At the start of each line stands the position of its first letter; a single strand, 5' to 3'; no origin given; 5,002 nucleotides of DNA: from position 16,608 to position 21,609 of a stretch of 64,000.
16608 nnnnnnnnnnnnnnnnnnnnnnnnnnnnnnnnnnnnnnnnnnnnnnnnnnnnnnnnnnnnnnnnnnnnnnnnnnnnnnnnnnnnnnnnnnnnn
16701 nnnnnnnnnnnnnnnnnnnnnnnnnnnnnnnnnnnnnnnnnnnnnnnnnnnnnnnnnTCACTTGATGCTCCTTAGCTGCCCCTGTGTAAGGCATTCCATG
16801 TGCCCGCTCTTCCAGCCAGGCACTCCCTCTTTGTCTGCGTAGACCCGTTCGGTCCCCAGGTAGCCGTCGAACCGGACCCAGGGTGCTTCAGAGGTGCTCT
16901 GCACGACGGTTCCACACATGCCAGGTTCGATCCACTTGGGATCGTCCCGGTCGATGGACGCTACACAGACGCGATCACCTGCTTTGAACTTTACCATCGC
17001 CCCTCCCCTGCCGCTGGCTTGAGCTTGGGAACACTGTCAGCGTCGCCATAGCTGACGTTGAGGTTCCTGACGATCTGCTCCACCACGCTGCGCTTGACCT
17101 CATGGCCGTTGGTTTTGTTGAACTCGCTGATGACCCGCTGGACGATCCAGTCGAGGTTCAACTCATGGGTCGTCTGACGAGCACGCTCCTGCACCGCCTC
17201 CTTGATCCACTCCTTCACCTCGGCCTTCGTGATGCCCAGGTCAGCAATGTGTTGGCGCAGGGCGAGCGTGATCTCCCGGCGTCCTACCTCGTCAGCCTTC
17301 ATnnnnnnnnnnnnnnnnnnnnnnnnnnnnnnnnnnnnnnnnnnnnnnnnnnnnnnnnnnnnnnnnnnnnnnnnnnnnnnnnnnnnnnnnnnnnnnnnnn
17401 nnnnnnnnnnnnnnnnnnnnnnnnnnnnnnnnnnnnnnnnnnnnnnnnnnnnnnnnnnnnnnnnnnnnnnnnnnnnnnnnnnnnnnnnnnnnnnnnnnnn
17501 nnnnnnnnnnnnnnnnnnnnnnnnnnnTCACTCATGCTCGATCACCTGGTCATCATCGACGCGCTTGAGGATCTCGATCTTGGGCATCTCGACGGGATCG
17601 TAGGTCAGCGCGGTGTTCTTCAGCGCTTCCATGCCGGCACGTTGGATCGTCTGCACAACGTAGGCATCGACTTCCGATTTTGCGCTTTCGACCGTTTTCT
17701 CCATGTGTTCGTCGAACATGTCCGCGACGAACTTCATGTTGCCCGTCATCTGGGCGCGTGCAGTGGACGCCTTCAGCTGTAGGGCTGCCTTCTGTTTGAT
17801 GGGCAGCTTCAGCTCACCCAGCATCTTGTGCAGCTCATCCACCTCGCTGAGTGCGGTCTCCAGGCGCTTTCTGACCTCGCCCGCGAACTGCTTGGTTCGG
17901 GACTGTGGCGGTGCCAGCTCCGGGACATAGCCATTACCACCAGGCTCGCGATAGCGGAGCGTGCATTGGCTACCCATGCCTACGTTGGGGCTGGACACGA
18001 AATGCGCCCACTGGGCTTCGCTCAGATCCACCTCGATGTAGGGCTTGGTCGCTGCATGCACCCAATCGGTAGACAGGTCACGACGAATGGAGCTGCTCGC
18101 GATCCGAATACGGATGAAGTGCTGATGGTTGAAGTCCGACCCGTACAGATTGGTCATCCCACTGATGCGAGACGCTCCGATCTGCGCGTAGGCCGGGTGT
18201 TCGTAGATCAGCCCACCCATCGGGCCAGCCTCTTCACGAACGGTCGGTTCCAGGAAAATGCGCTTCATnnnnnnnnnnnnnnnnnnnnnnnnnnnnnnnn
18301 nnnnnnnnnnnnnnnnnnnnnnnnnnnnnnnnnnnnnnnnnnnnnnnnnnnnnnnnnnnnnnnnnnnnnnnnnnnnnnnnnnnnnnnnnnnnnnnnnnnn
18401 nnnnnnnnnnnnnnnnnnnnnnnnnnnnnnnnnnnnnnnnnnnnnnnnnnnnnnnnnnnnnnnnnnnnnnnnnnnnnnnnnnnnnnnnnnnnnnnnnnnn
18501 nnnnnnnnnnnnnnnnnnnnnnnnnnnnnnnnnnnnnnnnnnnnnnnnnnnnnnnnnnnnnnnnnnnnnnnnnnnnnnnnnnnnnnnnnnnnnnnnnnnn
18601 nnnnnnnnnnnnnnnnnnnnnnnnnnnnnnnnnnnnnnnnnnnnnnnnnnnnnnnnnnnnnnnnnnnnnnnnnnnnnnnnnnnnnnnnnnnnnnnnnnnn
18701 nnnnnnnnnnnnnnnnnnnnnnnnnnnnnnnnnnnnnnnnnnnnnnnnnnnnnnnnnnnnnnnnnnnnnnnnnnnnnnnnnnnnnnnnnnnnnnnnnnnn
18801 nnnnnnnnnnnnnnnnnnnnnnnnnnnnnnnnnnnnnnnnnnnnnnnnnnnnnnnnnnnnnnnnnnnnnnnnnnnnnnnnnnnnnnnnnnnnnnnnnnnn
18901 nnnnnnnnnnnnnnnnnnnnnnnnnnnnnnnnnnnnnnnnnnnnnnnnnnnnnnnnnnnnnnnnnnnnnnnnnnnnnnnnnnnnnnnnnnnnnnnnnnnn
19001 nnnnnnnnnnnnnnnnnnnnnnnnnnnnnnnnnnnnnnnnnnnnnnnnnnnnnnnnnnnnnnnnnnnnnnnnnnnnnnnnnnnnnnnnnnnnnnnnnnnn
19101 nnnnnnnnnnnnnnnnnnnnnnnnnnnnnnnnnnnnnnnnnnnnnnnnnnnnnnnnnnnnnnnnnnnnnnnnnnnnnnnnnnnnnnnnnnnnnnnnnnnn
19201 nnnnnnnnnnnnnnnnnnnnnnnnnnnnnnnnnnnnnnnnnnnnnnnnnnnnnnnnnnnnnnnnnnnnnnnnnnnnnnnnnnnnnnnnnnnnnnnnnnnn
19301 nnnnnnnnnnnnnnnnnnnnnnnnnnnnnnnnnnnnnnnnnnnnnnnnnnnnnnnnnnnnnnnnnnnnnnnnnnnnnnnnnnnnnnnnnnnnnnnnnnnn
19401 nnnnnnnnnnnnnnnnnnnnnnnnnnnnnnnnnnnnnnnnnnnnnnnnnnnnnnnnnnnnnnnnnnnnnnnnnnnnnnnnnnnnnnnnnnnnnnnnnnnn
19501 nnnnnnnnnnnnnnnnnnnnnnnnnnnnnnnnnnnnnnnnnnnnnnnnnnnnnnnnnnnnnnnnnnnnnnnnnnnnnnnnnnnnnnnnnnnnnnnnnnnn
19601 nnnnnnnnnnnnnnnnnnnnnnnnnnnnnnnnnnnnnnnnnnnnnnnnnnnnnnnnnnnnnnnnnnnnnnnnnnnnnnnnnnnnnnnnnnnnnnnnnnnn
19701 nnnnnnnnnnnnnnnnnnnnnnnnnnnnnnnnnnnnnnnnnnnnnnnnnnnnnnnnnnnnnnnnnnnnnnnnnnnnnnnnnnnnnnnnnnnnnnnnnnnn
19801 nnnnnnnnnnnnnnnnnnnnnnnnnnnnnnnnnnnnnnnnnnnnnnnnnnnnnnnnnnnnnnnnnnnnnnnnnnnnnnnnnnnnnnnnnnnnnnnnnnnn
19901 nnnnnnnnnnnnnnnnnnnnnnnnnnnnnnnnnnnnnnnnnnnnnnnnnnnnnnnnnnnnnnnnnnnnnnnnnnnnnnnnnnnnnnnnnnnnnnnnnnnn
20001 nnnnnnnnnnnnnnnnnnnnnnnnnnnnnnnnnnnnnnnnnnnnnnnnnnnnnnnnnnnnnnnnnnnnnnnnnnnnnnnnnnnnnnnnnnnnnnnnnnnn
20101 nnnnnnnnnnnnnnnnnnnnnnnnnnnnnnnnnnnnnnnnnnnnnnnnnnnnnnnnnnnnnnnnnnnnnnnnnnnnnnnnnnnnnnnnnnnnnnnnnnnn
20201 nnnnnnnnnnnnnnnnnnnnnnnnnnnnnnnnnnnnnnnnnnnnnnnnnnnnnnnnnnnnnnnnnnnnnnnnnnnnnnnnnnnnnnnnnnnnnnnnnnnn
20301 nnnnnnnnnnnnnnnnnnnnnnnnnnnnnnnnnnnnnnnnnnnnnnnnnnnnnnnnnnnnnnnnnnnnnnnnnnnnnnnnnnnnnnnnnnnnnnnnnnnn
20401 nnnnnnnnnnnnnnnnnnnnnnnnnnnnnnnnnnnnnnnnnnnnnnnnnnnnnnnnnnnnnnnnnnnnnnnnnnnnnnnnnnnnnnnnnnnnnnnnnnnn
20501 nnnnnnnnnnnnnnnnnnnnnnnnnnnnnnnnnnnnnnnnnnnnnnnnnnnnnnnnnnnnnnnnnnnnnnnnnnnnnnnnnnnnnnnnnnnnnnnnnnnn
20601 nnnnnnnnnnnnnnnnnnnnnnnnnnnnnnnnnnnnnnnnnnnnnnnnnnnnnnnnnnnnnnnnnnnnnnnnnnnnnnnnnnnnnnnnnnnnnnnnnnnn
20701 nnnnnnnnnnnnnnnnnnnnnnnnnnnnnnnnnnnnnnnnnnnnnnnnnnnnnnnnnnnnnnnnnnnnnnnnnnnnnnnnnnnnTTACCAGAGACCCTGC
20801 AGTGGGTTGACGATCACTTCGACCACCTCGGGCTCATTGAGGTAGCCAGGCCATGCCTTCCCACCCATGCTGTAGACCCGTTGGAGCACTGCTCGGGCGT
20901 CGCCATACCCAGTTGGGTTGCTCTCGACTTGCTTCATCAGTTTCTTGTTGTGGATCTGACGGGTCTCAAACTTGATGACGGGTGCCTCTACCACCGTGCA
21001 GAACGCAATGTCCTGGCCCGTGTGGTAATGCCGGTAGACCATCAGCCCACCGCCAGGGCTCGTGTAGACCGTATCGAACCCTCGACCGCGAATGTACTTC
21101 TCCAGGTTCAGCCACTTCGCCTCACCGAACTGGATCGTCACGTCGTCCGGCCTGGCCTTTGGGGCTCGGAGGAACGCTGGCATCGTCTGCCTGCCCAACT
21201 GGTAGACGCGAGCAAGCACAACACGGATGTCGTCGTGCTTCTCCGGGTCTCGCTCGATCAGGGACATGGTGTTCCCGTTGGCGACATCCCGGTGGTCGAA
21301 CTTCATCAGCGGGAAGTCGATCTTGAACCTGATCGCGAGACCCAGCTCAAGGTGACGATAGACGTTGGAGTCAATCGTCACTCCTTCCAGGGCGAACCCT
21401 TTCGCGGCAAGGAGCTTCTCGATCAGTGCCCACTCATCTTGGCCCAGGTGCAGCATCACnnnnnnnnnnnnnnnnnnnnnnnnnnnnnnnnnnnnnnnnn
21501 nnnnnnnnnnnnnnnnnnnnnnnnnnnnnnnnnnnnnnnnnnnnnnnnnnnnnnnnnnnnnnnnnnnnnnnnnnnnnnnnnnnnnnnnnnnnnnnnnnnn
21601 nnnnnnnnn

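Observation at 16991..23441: Tandem paralog family (at least 6 genes) with a conserved C-terminal tail ..NP(L)EG(Q/R)W whose codons embed the next gene's SD and start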

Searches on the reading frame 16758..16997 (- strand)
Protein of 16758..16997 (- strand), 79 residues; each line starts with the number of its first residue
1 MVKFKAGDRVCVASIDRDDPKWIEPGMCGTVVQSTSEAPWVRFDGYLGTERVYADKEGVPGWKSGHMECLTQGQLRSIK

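Call 66: search_protein_families(library=padloc, proteins=[window:16758-16997:-], max_evalue=0.1)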
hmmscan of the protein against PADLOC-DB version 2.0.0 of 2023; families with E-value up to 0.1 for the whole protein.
window:16758-16997:- (79 aa): 0 families

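Call 67: search_protein_families(library=ncbifam, proteins=[window:16758-16997:-], max_evalue=0.1)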
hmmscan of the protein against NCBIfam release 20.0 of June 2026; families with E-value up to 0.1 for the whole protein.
window:16758-16997:- (79 aa): 0 families

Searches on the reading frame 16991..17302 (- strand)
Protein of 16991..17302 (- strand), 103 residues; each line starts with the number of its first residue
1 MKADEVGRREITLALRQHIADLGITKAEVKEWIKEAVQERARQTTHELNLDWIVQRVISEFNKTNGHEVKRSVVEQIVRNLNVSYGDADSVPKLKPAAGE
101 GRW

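Call 7: search_protein_families(library=phrogs, proteins=[window:16991-17302:-], max_evalue=0.01)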
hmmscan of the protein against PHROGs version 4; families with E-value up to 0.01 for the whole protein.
window:16991-17302:- (103 aa): 1 family
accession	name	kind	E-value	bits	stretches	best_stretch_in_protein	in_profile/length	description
phrog_31943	-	unknown function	0.0031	18.7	0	4-53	22-70/77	-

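Call 8: search_protein_families(library=pfam, proteins=[window:16991-17302:-], max_evalue=0.01)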
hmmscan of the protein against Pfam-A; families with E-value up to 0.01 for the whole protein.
window:16991-17302:- (103 aa): 0 families

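Call 66: search_protein_families(library=padloc, proteins=[window:16991-17302:-], max_evalue=0.1)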
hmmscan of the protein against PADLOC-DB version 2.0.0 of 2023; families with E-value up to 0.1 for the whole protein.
window:16991-17302:- (103 aa): 0 families

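Call 67: search_protein_families(library=ncbifam, proteins=[window:16991-17302:-], max_evalue=0.1)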
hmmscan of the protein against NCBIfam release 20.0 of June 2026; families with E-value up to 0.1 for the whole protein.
window:16991-17302:- (103 aa): 2 families
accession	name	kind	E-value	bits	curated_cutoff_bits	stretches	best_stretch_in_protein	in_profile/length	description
NF003615.0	PRK05260.1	equivalog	0.0043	16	407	1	27-89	356-416/440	chromosome partition protein MukF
NF047654.1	DiguCycDgcRLepto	equivalog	0.014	14.4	500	1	30-91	148-208/295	diguanylate cyclase DgcR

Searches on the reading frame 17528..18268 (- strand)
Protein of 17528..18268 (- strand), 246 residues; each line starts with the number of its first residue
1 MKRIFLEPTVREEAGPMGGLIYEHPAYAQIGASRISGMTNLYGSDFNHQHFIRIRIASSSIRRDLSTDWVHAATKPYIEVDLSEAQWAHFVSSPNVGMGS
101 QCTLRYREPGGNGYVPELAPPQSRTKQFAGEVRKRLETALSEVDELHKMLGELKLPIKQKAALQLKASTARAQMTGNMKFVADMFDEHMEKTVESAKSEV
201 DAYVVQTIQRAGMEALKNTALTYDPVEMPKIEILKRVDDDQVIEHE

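Call 7: search_protein_families(library=phrogs, proteins=[window:17528-18268:-], max_evalue=0.01)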
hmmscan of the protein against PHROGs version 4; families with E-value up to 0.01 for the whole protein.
window:17528-18268:- (246 aa): 1 family
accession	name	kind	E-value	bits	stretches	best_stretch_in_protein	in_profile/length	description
phrog_6452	-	unknown function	3.6e-57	194.5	1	1-223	1-228/236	-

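Call 8: search_protein_families(library=pfam, proteins=[window:17528-18268:-], max_evalue=0.01)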
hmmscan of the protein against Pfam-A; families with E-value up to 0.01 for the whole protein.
window:17528-18268:- (246 aa): 0 families

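Call 13: search_dna_similar(query=window:17528-18268:-, collection=phages, mode=protein, max_evalue=0.001, max_rows=30)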
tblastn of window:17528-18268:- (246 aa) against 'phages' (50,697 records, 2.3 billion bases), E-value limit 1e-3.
Records with a match: 111; places in all: 111; records where one place covers at least 80% of the query: 89.
Best place of each record, by identity: <60% 111.
By first word of the organism name: Caulobacter 26; Microbacterium 24; Brevundimonas 8; Cronobacter 8; Escherichia 7; Pectobacterium 6; Enterobacter 5; Burkholderia 4; Stenotrophomonas 4; Klebsiella 3; and 13 more.
By host as written in the record: Caulobacter vibrioides CB15 9; Microbacterium paraoxydans NWU1 8; Microbacterium foliorum NRRL B-24224 7; Brevundimonas pondensis LVF1 6; Caulobacter vibrioides 6; Caulobacter crescentus NA1000 6; Burkholderia cenocepacia 4; Stenotrophomonas maltophilia 4; and 37 more.
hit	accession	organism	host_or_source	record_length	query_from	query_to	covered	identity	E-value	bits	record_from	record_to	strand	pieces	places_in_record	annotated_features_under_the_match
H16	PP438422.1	Microcystis phage Mae-JY30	Microcystis aeruginosa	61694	7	203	80%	48.0%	3e-44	164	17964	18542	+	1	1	hypothetical protein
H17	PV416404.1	Erythrobacter phage XM05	Erythrobacter sp. JL475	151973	7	216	85%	44.8%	2e-38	147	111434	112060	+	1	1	hypothetical protein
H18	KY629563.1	Sphingobium phage Lacusarx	Sphingobium sp. IP1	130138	1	221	90%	41.4%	5e-43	160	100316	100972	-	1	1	hypothetical protein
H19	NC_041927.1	Sphingobium phage Lacusarx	Sphingobium sp. IP1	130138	1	221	90%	41.4%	5e-43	160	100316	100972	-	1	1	hypothetical protein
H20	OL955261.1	Erythrobacter phage vB_EliS-L02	Erythrobacter sp.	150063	7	228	90%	38.8%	3e-33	132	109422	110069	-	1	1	hypothetical protein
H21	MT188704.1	Mesorhizobium phage Cp1R7A-A1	Mesorhizobium loti R7ANS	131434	24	218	79%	43.6%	4e-34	135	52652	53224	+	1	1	hypothetical protein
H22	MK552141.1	Burkholderia phage BcepSauron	Burkholderia cenocepacia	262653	22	219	80%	39.9%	2e-28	118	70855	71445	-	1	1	hypothetical protein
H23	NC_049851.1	Burkholderia phage BcepSauron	Burkholderia cenocepacia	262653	22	219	80%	39.9%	2e-28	118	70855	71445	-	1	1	hypothetical protein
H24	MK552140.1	Burkholderia phage BcepSaruman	Burkholderia cenocepacia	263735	22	219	80%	38.5%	2e-26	112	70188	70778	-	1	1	hypothetical protein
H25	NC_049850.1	Burkholderia phage BcepSaruman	Burkholderia cenocepacia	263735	22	219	80%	38.5%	2e-26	112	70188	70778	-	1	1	hypothetical protein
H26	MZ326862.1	Stenotrophomonas phage Summit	Stenotrophomonas maltophilia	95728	5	225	90%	31.9%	7e-20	94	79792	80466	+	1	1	hypothetical protein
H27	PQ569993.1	Xanthomonas phage Rb1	Xanthomonas campestris pv. campestris ...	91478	19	225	84%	33.2%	2e-28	119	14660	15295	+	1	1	hypothetical protein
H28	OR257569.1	Ruegeria phage RpAliso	Ruegeria pomeroyi DSS-3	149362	25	216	78%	35.8%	8e-16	82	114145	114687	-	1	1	hypothetical protein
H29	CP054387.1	Escherichia phage CMS-2020a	Escherichia coli strain SCU-175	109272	1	226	92%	30.0%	2e-21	98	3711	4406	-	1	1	record has no annotation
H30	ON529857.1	Brevundimonas phage vB_BpoS-Kikimora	Brevundimonas pondensis LVF1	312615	9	216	85%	32.3%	7e-15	79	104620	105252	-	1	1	hypothetical protein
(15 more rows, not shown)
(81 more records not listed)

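Call 21: find_related_loci(query=window:17528-18268:-, collection=viral_contigs, flank=10000)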
Query window:17528-18268:- (246 aa) in viral_contigs; peptide patterns used: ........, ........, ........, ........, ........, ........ (x = any residue, [..] = any of these).
2 stretches matched a pattern; 2 encode a relative of the query (tblastn E <= 1e-3); 2 distinct loci.
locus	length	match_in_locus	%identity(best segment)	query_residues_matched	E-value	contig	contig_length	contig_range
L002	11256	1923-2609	52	7-236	9e-75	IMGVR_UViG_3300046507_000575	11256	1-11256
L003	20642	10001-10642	37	3-216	9e-34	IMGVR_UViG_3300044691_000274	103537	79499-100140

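Call 51: find_related_loci(query=A10, collection=genome_contigs, flank=10000)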
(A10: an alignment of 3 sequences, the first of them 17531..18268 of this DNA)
Query A10 (246 aa) in genome_contigs; peptide patterns used: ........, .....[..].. (x = any residue, [..] = any of these).
12 stretches matched a pattern, but none encodes a relative of the query by tblastn (E <= 1e-3).

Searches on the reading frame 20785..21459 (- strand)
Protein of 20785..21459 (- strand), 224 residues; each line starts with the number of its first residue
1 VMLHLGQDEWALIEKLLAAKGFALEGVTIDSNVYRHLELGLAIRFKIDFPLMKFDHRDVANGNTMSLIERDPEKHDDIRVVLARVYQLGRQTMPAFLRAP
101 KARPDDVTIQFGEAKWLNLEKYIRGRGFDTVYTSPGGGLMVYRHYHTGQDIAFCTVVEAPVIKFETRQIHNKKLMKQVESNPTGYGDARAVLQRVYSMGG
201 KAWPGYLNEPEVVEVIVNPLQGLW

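Call 7: search_protein_families(library=phrogs, proteins=[window:20785-21459:-], max_evalue=0.01)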
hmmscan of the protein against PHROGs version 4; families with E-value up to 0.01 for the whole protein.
window:20785-21459:- (224 aa): 0 families

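Call 8: search_protein_families(library=pfam, proteins=[window:20785-21459:-], max_evalue=0.01)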
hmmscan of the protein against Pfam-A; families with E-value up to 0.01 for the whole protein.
window:20785-21459:- (224 aa): 0 families

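Call 10: search_dna_similar(query=window:20785-21459:-, collection=phages, mode=protein, max_evalue=0.01, max_rows=30)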
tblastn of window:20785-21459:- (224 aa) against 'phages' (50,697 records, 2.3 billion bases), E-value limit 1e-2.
No match.

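Call 12: find_homologous_proteins(query=window:20785-21459:-, max_evalue=0.01)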
Query window:20785-21459:- (224 aa): 1 proteins with E <= 0.01 among 192 candidates.
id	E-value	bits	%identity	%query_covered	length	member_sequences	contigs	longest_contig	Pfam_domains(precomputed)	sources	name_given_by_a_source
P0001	2.4e-149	513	100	100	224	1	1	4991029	-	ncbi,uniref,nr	ncbi:hypothetical protein [Dyella telluris]|uniref:Uncharacterized protein n=1 Tax=Dyella telluris T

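Call 20: find_encoding_contigs(protein=P0001, flank=10000, max_places=6)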
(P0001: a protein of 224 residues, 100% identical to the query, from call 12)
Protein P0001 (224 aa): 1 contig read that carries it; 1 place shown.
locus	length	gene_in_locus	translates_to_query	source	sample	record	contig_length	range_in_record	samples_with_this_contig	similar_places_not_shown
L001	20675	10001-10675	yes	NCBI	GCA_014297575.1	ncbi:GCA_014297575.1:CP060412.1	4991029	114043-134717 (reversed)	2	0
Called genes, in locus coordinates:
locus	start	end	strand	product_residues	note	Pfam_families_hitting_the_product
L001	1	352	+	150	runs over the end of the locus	-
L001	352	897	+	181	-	PF00929:RNase_T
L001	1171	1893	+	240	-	-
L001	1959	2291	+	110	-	-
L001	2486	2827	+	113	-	-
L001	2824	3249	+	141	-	PF18840:LPD25 (weak)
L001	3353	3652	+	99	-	-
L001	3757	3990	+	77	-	-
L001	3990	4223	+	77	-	-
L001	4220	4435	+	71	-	-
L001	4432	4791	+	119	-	PF21866:DUF6915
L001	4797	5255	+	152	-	-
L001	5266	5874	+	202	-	PF18757:Nmad5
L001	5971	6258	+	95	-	-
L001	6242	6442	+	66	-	-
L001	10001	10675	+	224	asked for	-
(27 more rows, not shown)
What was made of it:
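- Checked: NCBI's own gene calls choose partly different starts: 238, 134, 161 and 224 aa (call 20).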

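Call 66: search_protein_families(library=padloc, proteins=[window:20785-21459:-], max_evalue=0.1)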
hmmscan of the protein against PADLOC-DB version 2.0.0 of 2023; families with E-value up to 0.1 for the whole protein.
window:20785-21459:- (224 aa): 0 families

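Call 67: search_protein_families(library=ncbifam, proteins=[window:20785-21459:-], max_evalue=0.1)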
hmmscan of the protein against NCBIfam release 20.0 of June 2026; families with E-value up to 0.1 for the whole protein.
window:20785-21459:- (224 aa): 2 families
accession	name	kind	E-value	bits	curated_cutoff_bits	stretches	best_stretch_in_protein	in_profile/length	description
NF011574.0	PRK14998.1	equivalog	0.0096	16.1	147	0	111-168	3-54/73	cold shock-like protein CspD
NF049933.1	TransAntitermCspE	equivalog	0.058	13.5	120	0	111-169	5-57/69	transcription antiterminator/RNA stability regulator CspE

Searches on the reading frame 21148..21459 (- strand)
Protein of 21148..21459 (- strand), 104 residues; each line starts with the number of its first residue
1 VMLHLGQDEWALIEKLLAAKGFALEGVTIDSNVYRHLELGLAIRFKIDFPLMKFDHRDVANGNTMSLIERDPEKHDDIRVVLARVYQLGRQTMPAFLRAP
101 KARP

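Call 33: search_protein_representatives(alignment_id=A2)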
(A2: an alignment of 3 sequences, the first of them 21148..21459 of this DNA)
Query: 3 sequences, 108 profile positions. Proteins with E-value up to 0.001 (for the whole library): 2; up to 1e-10: 2; up to 1e-30: 1. The best 2 are listed.
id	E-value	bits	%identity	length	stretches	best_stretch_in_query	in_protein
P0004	2.8e-35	136.9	-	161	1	1-103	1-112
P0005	2.3e-29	117.9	-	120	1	2-107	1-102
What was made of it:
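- Tried and rejected: An exhaustive HMMER search of 1.84 billion representatives gave only two hits, both from this lineage (call 33).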
